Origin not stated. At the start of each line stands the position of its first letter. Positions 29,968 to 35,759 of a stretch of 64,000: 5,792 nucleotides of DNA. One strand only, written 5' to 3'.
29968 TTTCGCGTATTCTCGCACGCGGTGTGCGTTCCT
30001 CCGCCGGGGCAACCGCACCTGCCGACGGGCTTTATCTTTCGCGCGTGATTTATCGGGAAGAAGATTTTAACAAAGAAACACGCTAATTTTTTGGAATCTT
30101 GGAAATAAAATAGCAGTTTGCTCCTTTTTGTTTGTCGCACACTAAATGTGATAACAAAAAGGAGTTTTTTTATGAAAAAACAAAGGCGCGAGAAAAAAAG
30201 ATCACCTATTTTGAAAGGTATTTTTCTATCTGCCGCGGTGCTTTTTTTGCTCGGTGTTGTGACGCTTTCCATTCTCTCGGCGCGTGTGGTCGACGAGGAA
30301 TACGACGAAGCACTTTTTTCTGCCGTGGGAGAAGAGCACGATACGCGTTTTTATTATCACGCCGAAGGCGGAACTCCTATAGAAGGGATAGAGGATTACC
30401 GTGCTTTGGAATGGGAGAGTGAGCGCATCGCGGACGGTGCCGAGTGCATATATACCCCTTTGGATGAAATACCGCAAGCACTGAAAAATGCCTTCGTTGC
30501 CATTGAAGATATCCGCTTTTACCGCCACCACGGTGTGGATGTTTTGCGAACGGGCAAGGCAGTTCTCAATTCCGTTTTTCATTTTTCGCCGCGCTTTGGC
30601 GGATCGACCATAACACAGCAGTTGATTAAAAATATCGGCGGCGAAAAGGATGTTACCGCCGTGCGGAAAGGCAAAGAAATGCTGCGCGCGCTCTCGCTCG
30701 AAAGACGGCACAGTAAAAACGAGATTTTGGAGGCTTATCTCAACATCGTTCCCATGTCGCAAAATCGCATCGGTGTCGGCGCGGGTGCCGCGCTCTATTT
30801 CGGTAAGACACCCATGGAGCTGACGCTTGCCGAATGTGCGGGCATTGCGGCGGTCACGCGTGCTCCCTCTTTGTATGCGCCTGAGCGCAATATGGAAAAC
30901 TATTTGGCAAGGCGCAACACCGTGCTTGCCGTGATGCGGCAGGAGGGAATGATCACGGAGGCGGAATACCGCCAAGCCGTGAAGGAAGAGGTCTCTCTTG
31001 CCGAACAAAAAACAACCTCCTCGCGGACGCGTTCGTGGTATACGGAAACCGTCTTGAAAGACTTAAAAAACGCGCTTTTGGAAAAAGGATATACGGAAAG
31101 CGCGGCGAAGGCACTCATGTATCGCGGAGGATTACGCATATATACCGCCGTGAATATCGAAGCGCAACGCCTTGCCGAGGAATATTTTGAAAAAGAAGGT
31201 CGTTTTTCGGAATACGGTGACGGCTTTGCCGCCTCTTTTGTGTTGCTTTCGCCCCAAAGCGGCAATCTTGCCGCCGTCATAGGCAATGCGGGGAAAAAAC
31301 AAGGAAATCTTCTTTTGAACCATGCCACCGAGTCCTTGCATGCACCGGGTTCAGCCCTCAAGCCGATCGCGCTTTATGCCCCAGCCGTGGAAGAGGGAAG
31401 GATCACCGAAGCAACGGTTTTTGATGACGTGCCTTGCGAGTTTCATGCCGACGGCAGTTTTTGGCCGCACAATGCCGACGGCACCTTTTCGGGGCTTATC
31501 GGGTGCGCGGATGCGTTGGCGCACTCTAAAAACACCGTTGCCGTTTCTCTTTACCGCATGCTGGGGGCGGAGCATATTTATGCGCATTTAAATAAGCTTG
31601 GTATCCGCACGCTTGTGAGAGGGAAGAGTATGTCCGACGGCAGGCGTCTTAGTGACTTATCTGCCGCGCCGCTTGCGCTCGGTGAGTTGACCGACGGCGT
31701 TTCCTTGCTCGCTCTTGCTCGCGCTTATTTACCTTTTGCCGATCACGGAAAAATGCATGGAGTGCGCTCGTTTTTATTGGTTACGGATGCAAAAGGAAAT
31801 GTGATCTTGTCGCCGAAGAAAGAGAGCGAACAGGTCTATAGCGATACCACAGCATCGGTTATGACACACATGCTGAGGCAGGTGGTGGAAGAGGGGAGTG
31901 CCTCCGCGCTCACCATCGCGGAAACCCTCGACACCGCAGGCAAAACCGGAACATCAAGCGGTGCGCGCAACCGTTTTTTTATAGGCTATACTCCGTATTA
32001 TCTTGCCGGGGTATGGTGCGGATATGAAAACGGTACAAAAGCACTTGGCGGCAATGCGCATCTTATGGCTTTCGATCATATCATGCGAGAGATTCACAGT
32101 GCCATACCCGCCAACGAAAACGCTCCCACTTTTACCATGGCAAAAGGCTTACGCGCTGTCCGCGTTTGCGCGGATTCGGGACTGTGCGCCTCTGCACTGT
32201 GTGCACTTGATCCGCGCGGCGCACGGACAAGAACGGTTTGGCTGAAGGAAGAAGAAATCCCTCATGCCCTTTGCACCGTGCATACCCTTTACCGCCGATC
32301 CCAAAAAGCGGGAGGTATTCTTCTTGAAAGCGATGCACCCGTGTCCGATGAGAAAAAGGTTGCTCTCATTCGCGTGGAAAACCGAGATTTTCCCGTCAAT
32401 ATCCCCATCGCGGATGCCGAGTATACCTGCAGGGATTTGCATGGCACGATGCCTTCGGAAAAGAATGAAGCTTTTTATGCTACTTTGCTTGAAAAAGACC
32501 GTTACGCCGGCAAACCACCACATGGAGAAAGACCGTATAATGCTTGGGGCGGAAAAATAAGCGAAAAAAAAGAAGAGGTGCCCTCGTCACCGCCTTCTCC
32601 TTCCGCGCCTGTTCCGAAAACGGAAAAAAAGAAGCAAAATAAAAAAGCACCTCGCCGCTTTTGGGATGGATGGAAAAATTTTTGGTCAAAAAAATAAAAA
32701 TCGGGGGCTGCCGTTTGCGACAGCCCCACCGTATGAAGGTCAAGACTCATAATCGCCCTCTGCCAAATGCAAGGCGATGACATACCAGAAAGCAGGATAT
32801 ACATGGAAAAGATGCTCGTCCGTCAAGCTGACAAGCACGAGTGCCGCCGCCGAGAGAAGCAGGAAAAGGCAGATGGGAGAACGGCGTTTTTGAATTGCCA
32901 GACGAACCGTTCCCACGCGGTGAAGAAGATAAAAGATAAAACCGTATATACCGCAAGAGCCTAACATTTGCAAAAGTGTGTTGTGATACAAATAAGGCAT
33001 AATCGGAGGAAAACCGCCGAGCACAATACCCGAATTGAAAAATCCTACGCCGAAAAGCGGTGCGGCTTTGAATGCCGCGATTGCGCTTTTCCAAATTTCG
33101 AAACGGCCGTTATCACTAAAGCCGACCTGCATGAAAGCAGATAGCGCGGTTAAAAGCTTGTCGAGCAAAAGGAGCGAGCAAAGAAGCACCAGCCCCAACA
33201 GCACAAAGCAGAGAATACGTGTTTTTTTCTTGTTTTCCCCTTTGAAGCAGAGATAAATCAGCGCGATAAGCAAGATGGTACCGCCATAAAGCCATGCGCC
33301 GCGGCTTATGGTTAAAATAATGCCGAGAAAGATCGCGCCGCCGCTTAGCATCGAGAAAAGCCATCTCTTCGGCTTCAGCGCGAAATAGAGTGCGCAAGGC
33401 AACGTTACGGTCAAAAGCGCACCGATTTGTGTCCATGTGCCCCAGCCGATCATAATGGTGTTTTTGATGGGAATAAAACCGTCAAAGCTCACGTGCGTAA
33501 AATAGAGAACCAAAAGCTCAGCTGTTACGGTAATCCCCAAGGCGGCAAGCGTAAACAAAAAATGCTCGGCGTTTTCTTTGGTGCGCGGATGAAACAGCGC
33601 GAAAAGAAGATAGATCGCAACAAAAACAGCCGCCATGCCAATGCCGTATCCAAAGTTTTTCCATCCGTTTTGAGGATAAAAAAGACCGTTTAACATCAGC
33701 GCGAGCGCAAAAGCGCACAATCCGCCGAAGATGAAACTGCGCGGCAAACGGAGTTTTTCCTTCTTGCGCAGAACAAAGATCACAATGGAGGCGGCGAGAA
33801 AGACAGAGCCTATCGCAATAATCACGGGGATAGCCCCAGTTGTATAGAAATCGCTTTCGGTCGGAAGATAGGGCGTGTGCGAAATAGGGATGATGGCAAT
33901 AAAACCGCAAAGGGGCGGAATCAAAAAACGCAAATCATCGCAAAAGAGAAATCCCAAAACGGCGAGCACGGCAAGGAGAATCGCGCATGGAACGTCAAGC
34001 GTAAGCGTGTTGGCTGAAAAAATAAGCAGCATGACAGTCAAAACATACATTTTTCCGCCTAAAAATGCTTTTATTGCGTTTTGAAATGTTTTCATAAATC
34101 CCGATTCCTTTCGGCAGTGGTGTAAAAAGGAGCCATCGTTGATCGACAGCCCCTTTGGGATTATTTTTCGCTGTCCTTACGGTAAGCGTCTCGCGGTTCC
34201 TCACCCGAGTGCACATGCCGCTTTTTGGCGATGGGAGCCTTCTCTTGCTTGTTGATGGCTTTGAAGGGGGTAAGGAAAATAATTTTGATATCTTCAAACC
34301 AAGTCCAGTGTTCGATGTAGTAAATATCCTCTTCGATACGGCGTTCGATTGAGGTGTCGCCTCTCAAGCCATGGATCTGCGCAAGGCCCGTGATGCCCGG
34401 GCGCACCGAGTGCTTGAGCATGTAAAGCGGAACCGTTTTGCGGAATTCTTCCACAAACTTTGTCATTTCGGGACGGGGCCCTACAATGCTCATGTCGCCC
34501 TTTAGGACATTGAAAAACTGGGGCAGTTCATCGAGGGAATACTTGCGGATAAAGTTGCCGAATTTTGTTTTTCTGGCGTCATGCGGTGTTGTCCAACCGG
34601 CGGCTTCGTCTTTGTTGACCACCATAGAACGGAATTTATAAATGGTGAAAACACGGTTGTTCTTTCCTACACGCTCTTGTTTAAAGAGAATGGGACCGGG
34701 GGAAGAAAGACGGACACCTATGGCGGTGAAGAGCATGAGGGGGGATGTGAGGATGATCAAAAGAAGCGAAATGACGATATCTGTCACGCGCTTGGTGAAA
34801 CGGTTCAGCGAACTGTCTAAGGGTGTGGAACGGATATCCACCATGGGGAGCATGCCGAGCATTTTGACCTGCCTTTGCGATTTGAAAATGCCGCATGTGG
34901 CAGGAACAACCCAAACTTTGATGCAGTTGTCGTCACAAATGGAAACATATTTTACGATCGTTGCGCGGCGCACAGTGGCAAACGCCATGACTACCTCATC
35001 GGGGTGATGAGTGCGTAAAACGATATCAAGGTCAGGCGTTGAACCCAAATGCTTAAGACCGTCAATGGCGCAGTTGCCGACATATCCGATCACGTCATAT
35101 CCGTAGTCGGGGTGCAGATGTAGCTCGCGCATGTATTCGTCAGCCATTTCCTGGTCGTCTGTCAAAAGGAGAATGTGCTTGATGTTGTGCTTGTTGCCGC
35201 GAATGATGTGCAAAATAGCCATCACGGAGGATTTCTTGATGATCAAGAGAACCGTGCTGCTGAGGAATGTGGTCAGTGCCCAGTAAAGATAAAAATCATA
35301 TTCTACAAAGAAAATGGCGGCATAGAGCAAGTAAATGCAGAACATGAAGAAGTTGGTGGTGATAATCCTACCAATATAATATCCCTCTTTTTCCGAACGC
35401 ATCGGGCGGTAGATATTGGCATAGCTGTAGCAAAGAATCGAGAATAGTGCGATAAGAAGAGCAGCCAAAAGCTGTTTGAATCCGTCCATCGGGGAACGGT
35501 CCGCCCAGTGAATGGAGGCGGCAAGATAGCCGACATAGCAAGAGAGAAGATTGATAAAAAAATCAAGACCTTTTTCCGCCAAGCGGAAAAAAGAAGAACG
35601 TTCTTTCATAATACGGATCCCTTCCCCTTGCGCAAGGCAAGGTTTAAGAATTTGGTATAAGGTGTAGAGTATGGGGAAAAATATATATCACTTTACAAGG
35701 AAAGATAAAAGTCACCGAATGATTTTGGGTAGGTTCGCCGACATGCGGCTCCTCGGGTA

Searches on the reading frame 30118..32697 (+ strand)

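Call 66: search_protein_families(library=padloc, proteins=[window:30118-32697:+], max_evalue=0.00001)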
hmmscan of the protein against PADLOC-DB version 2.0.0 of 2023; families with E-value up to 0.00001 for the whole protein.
window:30118-32697:+ (859 aa): 0 families

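Call 77: search_protein_families(library=pfam, proteins=[window:30118-32697:+], max_evalue=0.00001)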
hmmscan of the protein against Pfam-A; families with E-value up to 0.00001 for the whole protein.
window:30118-32697:+ (859 aa): 2 families
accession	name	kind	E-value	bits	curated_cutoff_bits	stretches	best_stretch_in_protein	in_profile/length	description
PF00912.28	Transgly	-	1.3e-53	181.5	27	1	110-273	14-177/178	Transglycosylase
PF00905.27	Transpeptidase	-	4e-27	95.6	22.1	1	373-627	2-267/299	Penicillin binding protein transpeptidase domain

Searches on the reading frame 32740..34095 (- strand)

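Call 66: search_protein_families(library=padloc, proteins=[window:32740-34095:-], max_evalue=0.00001)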
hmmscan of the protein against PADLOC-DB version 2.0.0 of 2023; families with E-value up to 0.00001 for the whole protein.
window:32740-34095:- (451 aa): 0 families

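Call 77: search_protein_families(library=pfam, proteins=[window:32740-34095:-], max_evalue=0.00001)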
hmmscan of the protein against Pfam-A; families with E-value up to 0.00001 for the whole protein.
window:32740-34095:- (451 aa): 1 family
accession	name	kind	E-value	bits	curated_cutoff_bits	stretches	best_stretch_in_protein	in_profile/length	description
PF04932.20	Wzy_C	-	1.8e-20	73.7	31.7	1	255-390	6-149/149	O-Antigen ligase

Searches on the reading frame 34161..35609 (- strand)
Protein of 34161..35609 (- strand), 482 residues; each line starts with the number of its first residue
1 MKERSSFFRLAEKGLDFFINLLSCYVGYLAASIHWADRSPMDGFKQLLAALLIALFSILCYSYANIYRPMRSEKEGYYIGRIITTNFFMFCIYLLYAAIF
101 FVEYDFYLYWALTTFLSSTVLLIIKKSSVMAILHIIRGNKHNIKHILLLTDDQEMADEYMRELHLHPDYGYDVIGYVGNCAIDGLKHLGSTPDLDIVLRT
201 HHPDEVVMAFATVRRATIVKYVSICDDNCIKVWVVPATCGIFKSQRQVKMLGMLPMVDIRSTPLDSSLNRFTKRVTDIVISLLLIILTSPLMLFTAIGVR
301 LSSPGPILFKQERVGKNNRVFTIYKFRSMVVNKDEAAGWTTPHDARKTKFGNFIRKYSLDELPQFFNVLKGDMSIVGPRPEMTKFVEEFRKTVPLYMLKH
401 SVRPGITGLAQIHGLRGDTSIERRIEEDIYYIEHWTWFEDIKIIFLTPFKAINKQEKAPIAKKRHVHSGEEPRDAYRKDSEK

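Call 66: search_protein_families(library=padloc, proteins=[window:34161-35609:-], max_evalue=0.00001)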
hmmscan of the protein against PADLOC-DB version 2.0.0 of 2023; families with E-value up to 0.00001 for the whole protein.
window:34161-35609:- (482 aa): 0 families

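Call 77: search_protein_families(library=pfam, proteins=[window:34161-35609:-], max_evalue=0.00001)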
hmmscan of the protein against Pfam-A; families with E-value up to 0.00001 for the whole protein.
window:34161-35609:- (482 aa): 2 families
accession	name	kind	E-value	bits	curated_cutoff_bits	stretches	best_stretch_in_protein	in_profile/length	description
PF02397.22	Bac_transf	-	1e-68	230.9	27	1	273-451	1-177/179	Bacterial sugar transferase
PF13727.12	CoA_binding_3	-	4e-10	40.4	25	1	64-236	3-175/175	CoA-binding domain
